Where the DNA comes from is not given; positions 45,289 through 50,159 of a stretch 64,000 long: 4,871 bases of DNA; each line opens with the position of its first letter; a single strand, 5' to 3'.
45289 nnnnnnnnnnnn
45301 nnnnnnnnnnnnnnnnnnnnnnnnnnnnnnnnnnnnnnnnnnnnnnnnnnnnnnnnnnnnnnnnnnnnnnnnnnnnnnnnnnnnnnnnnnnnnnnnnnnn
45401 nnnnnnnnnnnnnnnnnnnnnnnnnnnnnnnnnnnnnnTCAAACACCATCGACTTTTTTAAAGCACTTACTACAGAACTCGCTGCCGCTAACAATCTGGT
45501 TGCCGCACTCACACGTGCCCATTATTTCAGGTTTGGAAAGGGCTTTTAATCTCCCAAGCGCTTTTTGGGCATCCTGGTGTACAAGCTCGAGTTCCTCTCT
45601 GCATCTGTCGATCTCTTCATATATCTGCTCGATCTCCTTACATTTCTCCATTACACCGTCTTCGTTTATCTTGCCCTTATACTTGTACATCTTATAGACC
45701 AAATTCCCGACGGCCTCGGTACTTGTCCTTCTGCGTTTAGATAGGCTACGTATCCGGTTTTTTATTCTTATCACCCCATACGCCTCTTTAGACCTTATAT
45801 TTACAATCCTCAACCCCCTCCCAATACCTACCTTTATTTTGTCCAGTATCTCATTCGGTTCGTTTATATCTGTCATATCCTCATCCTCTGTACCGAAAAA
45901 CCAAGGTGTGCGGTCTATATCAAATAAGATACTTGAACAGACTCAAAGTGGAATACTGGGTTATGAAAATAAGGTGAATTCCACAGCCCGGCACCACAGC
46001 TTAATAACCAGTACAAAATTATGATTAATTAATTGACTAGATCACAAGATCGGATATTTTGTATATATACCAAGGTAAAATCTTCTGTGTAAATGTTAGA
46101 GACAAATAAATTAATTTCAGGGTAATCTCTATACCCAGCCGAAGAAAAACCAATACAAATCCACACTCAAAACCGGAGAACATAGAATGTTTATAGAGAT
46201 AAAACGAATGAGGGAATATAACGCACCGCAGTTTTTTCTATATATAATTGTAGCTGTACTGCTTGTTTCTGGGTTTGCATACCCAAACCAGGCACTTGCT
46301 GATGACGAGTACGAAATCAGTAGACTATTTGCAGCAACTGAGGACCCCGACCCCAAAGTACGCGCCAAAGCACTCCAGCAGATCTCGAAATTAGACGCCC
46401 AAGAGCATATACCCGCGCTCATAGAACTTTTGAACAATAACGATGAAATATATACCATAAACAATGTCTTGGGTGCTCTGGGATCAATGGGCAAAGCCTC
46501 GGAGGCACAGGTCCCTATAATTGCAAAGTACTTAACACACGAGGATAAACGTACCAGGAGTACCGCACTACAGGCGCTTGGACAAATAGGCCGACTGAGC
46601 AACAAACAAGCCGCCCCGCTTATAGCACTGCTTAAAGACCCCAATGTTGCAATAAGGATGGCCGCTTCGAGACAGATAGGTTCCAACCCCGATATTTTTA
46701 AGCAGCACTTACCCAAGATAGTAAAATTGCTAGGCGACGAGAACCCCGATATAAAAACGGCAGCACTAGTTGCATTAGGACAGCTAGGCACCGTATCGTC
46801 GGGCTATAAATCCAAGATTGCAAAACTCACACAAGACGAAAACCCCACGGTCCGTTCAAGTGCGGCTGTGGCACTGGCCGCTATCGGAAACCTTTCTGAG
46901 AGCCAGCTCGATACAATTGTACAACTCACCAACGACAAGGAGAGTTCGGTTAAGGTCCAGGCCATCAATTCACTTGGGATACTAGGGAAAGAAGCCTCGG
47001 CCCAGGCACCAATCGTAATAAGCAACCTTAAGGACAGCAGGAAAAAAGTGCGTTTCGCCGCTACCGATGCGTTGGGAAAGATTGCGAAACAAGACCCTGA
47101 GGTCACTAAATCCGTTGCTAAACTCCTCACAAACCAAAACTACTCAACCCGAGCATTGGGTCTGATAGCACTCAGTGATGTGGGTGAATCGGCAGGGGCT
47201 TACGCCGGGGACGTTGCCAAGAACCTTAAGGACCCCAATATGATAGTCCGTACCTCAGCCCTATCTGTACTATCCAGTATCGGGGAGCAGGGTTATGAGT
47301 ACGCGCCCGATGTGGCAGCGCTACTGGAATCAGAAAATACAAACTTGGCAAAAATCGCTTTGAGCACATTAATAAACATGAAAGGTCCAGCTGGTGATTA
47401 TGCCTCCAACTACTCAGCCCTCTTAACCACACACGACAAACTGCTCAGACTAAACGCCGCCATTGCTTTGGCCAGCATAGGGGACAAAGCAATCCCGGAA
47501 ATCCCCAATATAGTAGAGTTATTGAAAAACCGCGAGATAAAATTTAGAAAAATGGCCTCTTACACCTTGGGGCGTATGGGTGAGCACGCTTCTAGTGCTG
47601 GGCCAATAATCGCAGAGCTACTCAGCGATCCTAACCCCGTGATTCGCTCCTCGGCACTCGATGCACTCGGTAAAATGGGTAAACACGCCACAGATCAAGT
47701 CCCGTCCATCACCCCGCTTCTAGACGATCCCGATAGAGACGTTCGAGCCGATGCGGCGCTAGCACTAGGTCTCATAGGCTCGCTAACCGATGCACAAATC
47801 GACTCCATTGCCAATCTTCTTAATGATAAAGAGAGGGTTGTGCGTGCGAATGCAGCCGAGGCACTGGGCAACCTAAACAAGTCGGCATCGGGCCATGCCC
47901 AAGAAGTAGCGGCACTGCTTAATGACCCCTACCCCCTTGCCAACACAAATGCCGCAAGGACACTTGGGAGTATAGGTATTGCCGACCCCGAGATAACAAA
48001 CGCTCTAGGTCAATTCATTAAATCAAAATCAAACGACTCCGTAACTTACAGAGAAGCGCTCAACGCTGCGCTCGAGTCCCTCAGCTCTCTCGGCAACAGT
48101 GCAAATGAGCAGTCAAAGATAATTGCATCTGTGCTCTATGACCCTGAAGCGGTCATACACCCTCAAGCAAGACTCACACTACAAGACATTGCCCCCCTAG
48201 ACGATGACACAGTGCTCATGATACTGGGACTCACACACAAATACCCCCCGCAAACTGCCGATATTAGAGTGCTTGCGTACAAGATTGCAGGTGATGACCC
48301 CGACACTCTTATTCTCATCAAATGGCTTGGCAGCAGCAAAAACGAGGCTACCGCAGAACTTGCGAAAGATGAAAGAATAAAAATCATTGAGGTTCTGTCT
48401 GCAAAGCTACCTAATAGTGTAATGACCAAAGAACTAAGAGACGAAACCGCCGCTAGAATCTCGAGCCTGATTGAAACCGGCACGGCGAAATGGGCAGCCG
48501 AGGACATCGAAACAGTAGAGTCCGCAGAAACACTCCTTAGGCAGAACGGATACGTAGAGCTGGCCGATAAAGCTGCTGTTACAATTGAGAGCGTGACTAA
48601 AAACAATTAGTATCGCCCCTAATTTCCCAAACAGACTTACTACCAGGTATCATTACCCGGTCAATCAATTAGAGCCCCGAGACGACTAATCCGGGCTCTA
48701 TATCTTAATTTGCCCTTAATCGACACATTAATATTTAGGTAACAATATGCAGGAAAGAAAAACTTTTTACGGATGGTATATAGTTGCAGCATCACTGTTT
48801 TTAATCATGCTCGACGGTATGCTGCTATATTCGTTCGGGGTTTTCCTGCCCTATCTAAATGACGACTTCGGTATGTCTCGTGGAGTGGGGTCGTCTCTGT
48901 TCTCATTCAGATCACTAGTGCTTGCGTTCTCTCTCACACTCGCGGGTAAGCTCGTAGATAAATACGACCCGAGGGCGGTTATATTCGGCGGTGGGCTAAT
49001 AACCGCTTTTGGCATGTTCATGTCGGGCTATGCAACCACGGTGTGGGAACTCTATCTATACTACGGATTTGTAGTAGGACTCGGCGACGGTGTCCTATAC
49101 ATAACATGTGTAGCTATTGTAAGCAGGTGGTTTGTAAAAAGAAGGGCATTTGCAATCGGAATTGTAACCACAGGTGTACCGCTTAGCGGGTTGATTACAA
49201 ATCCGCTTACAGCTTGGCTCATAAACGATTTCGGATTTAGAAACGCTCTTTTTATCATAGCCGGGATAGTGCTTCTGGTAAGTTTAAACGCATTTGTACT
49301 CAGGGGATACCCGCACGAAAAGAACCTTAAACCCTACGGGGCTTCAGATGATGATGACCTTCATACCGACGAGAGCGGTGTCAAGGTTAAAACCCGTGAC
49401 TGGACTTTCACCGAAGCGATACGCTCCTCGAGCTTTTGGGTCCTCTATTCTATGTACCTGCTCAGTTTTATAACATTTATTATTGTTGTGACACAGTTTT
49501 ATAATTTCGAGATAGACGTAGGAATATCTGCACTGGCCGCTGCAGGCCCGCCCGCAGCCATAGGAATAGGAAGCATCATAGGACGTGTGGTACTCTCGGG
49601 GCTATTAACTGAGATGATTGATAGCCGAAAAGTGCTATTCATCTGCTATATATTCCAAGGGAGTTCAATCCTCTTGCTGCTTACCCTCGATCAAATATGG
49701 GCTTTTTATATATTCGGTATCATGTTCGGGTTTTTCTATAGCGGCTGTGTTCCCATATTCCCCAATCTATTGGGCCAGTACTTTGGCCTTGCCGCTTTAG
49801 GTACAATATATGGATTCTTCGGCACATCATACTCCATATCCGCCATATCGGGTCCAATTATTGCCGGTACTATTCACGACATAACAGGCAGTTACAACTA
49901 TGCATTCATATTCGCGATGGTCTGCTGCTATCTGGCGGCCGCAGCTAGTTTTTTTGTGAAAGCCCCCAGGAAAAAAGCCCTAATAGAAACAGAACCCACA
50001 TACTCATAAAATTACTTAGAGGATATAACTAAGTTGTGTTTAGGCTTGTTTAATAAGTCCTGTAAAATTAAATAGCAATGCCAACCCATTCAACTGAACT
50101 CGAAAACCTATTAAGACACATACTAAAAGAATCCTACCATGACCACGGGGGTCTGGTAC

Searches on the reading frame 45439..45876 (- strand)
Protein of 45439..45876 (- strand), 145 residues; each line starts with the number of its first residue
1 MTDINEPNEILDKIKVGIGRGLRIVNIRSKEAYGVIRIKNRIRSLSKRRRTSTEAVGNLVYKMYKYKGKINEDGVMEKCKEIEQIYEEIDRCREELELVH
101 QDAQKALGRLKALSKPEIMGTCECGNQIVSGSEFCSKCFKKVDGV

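Call 7: search_protein_families(library=pfam, proteins=[window:45439-45876:-], max_evalue=0.01)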
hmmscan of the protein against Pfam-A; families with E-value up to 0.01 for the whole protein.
window:45439-45876:- (145 aa): 0 families

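Call 8: search_protein_families(library=ncbifam, proteins=[window:45439-45876:-], max_evalue=0.01)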
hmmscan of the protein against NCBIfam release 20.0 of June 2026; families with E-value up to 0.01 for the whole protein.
window:45439-45876:- (145 aa): 0 families

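Call 9: search_protein_families(library=padloc, proteins=[window:45439-45876:-], max_evalue=0.1)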
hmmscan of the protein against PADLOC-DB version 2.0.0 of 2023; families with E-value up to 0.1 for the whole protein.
window:45439-45876:- (145 aa): 0 families

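Call 46: find_related_loci(query=A4, collection=metagenome_contigs, flank=10000)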
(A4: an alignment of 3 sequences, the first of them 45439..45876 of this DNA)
Query A4 (145 aa) in metagenome_contigs; peptide patterns used: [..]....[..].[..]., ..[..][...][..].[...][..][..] (x = any residue, [..] = any of these).
304 stretches matched a pattern; 40 encode a relative of the query (tblastn E <= 1e-3); 40 distinct loci.
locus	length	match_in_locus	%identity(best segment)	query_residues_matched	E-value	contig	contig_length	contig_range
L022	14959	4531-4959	57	1-143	3e-53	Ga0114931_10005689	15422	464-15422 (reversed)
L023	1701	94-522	54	1-143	2e-52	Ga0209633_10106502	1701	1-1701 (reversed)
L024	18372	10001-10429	55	1-143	5e-51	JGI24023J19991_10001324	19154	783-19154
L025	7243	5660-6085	53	1-142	2e-47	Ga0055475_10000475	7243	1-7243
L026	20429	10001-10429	52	1-143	3e-47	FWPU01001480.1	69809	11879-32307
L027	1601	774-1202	50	1-143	5e-48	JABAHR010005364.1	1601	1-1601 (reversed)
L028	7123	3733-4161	51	1-143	2e-46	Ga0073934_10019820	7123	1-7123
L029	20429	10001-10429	52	1-143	5e-46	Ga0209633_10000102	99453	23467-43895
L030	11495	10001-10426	50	1-142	1e-45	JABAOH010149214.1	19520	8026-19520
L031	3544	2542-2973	49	1-144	2e-45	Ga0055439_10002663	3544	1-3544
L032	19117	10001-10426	50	1-142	1e-45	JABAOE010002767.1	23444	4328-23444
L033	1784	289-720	50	1-144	7e-45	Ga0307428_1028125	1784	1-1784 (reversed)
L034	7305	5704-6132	50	1-143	2e-44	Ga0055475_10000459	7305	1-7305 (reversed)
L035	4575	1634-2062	50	1-143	2e-44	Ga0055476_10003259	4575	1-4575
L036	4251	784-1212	50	1-143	2e-44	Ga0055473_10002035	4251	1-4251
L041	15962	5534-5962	45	1-143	4e-40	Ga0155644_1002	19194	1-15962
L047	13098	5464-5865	49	3-140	2e-36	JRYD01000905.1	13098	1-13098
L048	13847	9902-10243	53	3-116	2e-34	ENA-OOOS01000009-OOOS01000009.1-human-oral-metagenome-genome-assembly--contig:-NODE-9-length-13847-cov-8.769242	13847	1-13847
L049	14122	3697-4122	49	1-142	4e-46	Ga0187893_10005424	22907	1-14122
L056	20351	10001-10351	44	1-117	6e-29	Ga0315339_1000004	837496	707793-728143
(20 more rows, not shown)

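Call 57: search_protein_families(library=pfam, proteins=[L022:5478-5927:+, L024:10924-11373:+, L041:6448-6897:+, L047:6213-6662:+, L048:10625-11074:+, L056:10779-11228:+, L026:11197-11646:+, L049:6045-6494:+], max_evalue=10)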
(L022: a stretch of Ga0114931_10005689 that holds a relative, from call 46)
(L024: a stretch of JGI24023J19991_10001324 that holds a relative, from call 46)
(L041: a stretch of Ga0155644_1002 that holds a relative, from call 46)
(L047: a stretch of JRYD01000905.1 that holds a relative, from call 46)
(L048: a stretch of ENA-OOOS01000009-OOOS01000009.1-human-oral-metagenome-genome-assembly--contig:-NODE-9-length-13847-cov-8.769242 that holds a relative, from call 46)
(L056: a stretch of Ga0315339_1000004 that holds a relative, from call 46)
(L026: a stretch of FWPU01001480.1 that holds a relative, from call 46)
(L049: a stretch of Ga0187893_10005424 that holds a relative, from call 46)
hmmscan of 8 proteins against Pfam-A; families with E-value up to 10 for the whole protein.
L022:5478-5927:+ (150 aa): 0 families

L024:10924-11373:+ (150 aa): 0 families

L041:6448-6897:+ (150 aa): 0 families

L047:6213-6662:+ (150 aa): 0 families

L048:10625-11074:+ (150 aa): 1 family
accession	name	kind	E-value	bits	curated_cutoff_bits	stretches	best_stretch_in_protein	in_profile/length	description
PF19376.4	DUF5951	-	0.092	13.2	25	1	17-46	3-33/50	Family of unknown function (DUF5951)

L056:10779-11228:+ (150 aa): 1 family
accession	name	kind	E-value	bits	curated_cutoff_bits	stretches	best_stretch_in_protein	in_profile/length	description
PF03083.21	MtN3_slv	-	0.21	12.1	23.7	1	73-104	28-59/87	Sugar efflux transporter for intercellular exchange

L026:11197-11646:+ (150 aa): 2 families
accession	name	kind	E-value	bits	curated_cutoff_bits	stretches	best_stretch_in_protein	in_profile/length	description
PF05014.21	Nuc_deoxyrib_tr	-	0.0064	17.1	28.8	1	66-120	56-104/117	Nucleoside 2-deoxyribosyltransferase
PF10137.14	CAP12-PCTIR_TIR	-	0.14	12.6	24.7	1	32-80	10-59/119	CAP12/Pycsar effector protein, TIR domain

L049:6045-6494:+ (150 aa): 2 families
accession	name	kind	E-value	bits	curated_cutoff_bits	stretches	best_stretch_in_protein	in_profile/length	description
PF01582.25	TIR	-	0.032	14.4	21.3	1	17-78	2-63/179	TIR domain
PF10137.14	CAP12-PCTIR_TIR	-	0.17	12.3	24.7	0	33-78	13-59/119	CAP12/Pycsar effector protein, TIR domain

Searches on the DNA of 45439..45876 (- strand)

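Call 49: search_rna_families(sources=[L022, L024, L041, L045, L047, L048, L055, L056, L023, L040, L042, L043, L046, L059], threshold=gathering)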
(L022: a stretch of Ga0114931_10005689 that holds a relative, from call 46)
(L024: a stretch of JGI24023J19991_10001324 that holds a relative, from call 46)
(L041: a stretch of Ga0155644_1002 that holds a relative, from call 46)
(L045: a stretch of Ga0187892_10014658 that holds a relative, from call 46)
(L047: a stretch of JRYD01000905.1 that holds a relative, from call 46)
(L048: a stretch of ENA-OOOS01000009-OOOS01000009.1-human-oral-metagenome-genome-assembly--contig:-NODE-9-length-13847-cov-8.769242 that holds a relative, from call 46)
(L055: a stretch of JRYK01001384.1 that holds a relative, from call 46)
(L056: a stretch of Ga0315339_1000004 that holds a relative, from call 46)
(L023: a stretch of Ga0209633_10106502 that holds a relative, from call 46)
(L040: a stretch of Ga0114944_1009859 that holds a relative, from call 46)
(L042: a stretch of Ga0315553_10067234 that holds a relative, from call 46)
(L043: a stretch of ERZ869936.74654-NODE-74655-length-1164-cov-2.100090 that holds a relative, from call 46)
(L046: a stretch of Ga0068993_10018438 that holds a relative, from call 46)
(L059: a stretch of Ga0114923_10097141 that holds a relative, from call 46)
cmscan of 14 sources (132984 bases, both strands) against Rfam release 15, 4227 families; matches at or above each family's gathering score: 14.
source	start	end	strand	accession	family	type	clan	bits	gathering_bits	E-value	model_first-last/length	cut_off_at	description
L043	1026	1116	+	RF01051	c-di-GMP-I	Cis-reg; riboswitch;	CL00126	76.1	35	7.8e-13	1-87/87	no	c-di-GMP-I riboswitch aptamer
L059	1823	1907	+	RF01051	c-di-GMP-I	Cis-reg; riboswitch;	CL00126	74.9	35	1.5e-12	1-87/87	no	c-di-GMP-I riboswitch aptamer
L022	5204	5297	+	RF03167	c-di-GMP-I-GGC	Cis-reg; riboswitch;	CL00126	73.8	59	2.8e-15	1-80/80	no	c-di-GMP-I-GGC riboswitch aptamer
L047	5953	6044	+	RF03167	c-di-GMP-I-GGC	Cis-reg; riboswitch;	CL00126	72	59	9.1e-15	1-80/80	no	c-di-GMP-I-GGC riboswitch aptamer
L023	785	877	+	RF03167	c-di-GMP-I-GGC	Cis-reg; riboswitch;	CL00126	71.9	59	9.6e-15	1-80/80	no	c-di-GMP-I-GGC riboswitch aptamer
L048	10389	10480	+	RF03167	c-di-GMP-I-GGC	Cis-reg; riboswitch;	CL00126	71.1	59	1.6e-14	1-80/80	no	c-di-GMP-I-GGC riboswitch aptamer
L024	10672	10764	+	RF03167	c-di-GMP-I-GGC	Cis-reg; riboswitch;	CL00126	69.8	59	3.7e-14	1-80/80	no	c-di-GMP-I-GGC riboswitch aptamer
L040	2573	2665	+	RF03167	c-di-GMP-I-GGC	Cis-reg; riboswitch;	CL00126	68.1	59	1.1e-13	1-80/80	no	c-di-GMP-I-GGC riboswitch aptamer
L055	10548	10640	+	RF03167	c-di-GMP-I-GGC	Cis-reg; riboswitch;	CL00126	67.5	59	1.8e-13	1-80/80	no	c-di-GMP-I-GGC riboswitch aptamer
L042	1107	1199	+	RF03167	c-di-GMP-I-GGC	Cis-reg; riboswitch;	CL00126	67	59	2.4e-13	1-80/80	no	c-di-GMP-I-GGC riboswitch aptamer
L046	836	928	+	RF03167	c-di-GMP-I-GGC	Cis-reg; riboswitch;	CL00126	67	59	2.3e-13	1-80/80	no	c-di-GMP-I-GGC riboswitch aptamer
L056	10443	10527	+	RF03167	c-di-GMP-I-GGC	Cis-reg; riboswitch;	CL00126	65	59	9e-13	1-80/80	no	c-di-GMP-I-GGC riboswitch aptamer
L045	2603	2695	+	RF03167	c-di-GMP-I-GGC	Cis-reg; riboswitch;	CL00126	64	59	1.7e-12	1-80/80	no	c-di-GMP-I-GGC riboswitch aptamer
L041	6168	6260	+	RF03167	c-di-GMP-I-GGC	Cis-reg; riboswitch;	CL00126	63.6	59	2.3e-12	1-80/80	no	c-di-GMP-I-GGC riboswitch aptamer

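Call 58: search_rna_families(sources=[L026, L028, L049, L053, L008], threshold=evalue, max_evalue=1)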
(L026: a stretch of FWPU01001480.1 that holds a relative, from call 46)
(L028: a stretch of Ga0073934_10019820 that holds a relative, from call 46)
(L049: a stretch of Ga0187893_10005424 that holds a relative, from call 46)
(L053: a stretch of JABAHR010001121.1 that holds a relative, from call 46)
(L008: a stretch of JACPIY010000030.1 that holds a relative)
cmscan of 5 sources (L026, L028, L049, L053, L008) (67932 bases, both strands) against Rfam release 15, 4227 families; matches with E-value up to 1: 0.
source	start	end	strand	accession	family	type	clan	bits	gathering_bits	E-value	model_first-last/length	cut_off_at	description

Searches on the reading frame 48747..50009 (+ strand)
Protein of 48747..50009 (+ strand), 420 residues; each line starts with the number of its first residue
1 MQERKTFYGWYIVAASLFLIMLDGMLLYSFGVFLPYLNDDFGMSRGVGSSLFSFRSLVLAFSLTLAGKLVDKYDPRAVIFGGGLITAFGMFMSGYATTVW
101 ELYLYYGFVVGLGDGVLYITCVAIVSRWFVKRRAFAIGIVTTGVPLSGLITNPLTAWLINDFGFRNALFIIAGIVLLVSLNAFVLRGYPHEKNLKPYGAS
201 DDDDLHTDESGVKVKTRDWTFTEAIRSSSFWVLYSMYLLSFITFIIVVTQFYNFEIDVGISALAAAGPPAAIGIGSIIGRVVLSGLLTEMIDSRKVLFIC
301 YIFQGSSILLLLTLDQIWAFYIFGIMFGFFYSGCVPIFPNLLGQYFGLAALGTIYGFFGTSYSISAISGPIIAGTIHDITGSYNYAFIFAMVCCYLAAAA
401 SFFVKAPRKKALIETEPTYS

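Call 8: search_protein_families(library=ncbifam, proteins=[window:48747-50009:+], max_evalue=0.01)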
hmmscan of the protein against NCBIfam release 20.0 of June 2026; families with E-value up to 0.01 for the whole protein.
window:48747-50009:+ (420 aa): 19 families
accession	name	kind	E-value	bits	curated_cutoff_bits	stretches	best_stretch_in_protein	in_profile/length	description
NF049980.1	SfMCT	equivalog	8e-73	245.3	320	1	10-392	2-377/378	L-lactate MFS transporter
TIGR00890.1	2A0111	subfamily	7.6e-41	140.3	374.85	1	10-397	3-374/377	oxalate/formate antiport family MFS transporter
TIGR04259.1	oxa_formateAnti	equivalog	1.8e-38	132.5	335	1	10-414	2-401/405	oxalate/formate MFS antiporter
TIGR00892.1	2A0113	subfamily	3.7e-25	88.6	586.1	1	8-402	16-416/455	monocarboxylate transporter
TIGR00893.1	2A0114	subfamily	8.8e-24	84.2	395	2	35-249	18-236/399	D-galactonate transporter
TIGR00895.1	2A0115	subfamily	6e-23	81.4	418.55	1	5-376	11-397/398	aromatic acid/H+ symport family MFS transporter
NF038246.1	bile_salt_MFS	equivalog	3.2e-20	72.4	400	1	32-397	27-396/408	conjugated bile salt MFS transporter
TIGR00881.1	2A0104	subfamily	5.4e-20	71.8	407.75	2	29-380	13-373/379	phosphoglycerate transporter protein PgtP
NF008586.0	PRK11551.1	equivalog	2.9e-15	56.2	410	1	14-409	18-399/406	3-(3-hydroxy-phenyl)propionate transporter MhpT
TIGR00896.1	CynX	subfamily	3.8e-10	39.4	406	1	26-384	15-353/355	CynX/NimT family MFS transporter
NF053517.1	HbztTptrPcaK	equivalog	2.4e-08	33.4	770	1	6-179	14-186/437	4-hydroxybenzoate transporter PcaK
TIGR00880.1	2_A_01_02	superfamily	1.8e-06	28.1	131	2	65-180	17-131/141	multidrug resistance protein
NF007372.0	PRK09874.1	equivalog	3.4e-06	26.4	571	1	51-184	59-191/408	multidrug efflux MFS transporter MdtG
NF033733.1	MFS_ArsK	equivalog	4.9e-05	22.3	400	1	12-394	5-375/388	arsenite efflux MFS transporter ArsK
NF012174.0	tet_MFS_A_B_C_D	equivalog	9.7e-05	21.3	475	1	42-393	39-372/382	Tet(A)/Tet(B)/Tet(C) family tetracycline efflux MFS transporter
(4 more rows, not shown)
